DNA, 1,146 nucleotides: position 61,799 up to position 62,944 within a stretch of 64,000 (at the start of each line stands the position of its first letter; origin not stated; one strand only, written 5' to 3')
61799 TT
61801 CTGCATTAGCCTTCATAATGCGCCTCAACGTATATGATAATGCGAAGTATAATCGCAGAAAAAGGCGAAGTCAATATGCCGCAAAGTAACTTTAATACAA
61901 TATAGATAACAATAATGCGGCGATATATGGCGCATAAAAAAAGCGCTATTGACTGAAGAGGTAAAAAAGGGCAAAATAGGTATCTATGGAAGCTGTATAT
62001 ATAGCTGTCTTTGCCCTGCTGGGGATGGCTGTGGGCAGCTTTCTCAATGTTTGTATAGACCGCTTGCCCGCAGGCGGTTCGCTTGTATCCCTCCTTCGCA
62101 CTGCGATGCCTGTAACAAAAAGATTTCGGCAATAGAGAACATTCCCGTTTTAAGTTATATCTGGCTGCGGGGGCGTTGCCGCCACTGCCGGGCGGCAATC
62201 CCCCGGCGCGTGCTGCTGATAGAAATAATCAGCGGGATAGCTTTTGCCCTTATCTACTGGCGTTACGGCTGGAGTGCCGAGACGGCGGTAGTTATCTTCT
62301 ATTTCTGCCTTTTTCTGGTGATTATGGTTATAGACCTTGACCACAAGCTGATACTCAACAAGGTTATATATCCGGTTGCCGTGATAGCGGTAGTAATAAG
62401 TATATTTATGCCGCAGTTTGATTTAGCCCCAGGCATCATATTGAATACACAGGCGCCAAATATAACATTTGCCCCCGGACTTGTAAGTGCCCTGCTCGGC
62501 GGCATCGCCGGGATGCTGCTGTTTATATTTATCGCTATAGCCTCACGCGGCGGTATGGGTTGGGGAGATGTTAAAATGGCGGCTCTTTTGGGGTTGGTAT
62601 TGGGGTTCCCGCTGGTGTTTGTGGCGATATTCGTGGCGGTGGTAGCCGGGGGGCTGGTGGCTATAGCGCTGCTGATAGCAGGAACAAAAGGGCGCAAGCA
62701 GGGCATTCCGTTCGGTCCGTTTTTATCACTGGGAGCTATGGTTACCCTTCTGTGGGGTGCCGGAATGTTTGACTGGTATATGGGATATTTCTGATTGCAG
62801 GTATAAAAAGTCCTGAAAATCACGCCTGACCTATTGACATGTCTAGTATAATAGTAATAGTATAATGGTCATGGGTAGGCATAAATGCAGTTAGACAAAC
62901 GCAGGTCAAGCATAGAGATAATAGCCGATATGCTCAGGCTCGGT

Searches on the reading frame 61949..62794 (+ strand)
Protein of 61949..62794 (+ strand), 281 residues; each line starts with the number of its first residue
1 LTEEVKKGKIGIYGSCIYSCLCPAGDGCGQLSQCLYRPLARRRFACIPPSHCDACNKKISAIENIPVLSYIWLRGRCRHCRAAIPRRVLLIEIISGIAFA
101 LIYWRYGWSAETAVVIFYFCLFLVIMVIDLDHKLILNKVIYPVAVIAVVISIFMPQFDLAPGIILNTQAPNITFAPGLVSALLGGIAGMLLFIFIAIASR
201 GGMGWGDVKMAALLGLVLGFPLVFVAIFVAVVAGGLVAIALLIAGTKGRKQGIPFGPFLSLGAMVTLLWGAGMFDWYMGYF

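Call 47: search_protein_families(library=pfam, proteins=[window:61949-62794:+], max_evalue=0.001)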
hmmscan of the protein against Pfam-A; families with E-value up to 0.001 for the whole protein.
window:61949-62794:+ (281 aa): 2 families
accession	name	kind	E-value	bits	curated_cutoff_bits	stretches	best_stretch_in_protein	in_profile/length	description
PF06750.18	A24_N_bact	-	1.9e-22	79.6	23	1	42-106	20-84/84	Bacterial Peptidase A24 N-terminal domain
PF01478.23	Peptidase_A24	-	6e-13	49.6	26.5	1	116-239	1-104/104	Type IV leader peptidase family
